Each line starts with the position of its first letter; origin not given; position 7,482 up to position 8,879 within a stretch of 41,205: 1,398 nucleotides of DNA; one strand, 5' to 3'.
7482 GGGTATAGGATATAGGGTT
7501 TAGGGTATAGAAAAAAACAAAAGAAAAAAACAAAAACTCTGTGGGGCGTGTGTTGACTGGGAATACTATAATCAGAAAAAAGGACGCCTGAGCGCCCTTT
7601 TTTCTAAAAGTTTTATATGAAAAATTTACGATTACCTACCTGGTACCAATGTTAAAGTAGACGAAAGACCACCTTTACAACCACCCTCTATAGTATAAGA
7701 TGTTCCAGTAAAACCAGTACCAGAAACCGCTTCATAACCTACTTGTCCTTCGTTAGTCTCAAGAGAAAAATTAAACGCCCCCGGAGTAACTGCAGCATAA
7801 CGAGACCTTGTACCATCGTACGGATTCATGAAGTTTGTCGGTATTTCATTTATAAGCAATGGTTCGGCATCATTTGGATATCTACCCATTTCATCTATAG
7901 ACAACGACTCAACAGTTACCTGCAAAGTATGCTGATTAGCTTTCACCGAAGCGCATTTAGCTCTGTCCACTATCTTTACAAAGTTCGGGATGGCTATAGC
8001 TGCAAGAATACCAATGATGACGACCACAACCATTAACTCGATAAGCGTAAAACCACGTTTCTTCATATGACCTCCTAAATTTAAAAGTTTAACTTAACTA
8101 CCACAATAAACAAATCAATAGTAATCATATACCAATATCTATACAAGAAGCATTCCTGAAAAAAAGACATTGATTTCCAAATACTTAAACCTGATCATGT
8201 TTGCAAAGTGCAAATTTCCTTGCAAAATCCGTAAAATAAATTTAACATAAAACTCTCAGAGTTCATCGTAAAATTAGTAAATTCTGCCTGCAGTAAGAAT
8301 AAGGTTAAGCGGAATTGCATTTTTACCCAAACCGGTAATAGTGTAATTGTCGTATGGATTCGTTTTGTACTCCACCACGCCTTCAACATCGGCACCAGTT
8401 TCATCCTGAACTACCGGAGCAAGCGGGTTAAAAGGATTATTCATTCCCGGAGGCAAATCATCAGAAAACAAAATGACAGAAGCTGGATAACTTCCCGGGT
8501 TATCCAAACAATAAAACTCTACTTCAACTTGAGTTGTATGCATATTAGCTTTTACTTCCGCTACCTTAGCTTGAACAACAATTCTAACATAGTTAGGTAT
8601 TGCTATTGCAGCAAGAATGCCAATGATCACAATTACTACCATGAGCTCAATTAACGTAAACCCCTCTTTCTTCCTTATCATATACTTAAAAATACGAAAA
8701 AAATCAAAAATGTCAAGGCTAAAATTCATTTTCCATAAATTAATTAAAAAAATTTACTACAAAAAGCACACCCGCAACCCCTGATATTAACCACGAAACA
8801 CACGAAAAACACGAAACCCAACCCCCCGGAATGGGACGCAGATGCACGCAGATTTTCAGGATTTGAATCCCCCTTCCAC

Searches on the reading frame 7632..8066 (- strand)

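Call 7: search_protein_families(library=pfam, proteins=[window:7632-8066:-])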
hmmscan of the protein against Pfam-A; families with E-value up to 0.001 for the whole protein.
window:7632-8066:- (144 aa): 1 family
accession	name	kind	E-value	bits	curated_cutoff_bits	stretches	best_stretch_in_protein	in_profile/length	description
PF07963.17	N_methyl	-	5.1e-10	39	21.2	1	2-26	3-27/27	Prokaryotic N-terminal methylation motif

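Call 8: search_protein_families(library=ncbifam, proteins=[window:7632-8066:-])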
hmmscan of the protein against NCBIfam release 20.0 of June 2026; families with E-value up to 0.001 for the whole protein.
window:7632-8066:- (144 aa): 9 families
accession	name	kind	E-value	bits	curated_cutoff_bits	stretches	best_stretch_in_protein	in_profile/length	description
NF041775.1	typeIV_PilA_Myxo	equivalog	3.4e-17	63.1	400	1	2-68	9-74/214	type IV pilin protein PilA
TIGR01710.1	typeII_sec_gspG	equivalog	1.5e-14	54.1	88.85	1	4-77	1-74/134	type II secretion system major pseudopilin GspG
NF007862.0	PRK10574.1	equivalog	9e-11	42.1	138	1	1-61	2-62/145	prepilin peptidase-dependent pilin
TIGR02532.1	IV_pilin_GFxxxE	domain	2.8e-10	39.6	16.3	1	3-26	1-24/24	prepilin-type N-terminal cleavage/methylation domain-containing protein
NF040999.1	pilin_ComGC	equivalog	5.5e-10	39.3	75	1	4-65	2-62/84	competence type IV pilus major pilin ComGC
TIGR01708.2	typeII_sec_gspH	equivalog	3.6e-08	33.6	80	1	4-29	2-27/169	type II secretion system minor pseudopilin GspH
TIGR02596.1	TIGR02596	subfamily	2.3e-05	24.6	70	1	6-36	1-31/196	Verru_Chthon cassette protein D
NF041013.1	T4P_ComGE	equivalog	3.4e-05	23.8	49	1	2-50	2-48/83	competence type IV pilus minor pilin ComGE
NF007800.0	PRK10506.1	equivalog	0.00024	21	158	1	2-37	7-42/163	prepilin peptidase-dependent protein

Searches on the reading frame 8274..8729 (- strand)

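Call 7: search_protein_families(library=pfam, proteins=[window:8274-8729:-])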
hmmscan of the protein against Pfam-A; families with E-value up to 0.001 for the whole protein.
window:8274-8729:- (151 aa): 1 family
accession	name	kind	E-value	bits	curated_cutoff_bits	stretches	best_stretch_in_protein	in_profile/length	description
PF07963.17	N_methyl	-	1e-09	38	21.2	1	19-44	2-27/27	Prokaryotic N-terminal methylation motif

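Call 8: search_protein_families(library=ncbifam, proteins=[window:8274-8729:-])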
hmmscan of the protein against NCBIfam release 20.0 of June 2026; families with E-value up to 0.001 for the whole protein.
window:8274-8729:- (151 aa): 9 families
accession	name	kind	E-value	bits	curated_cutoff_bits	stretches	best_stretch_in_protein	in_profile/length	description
NF041775.1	typeIV_PilA_Myxo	equivalog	5.1e-14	52.7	400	1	20-65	9-54/214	type IV pilin protein PilA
TIGR01710.1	typeII_sec_gspG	equivalog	8.8e-13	48.4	88.85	1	23-83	2-61/134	type II secretion system major pseudopilin GspG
NF007862.0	PRK10574.1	equivalog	4.1e-12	46.4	138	1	19-78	2-61/145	prepilin peptidase-dependent pilin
NF040999.1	pilin_ComGC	equivalog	8.1e-10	38.8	75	1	22-82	2-61/84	competence type IV pilus major pilin ComGC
TIGR02532.1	IV_pilin_GFxxxE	domain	4.7e-09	35.7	16.3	1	23-44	3-24/24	prepilin-type N-terminal cleavage/methylation domain-containing protein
TIGR01708.2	typeII_sec_gspH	equivalog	7.9e-08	32.5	80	1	22-44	2-24/169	type II secretion system minor pseudopilin GspH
NF007800.0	PRK10506.1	equivalog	1.9e-05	24.6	158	1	16-56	3-43/163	prepilin peptidase-dependent protein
TIGR02596.1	TIGR02596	subfamily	5.1e-05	23.4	70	1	24-67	1-43/196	Verru_Chthon cassette protein D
NF041013.1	T4P_ComGE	equivalog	9.9e-05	22.4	49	1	20-61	2-43/83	competence type IV pilus minor pilin ComGE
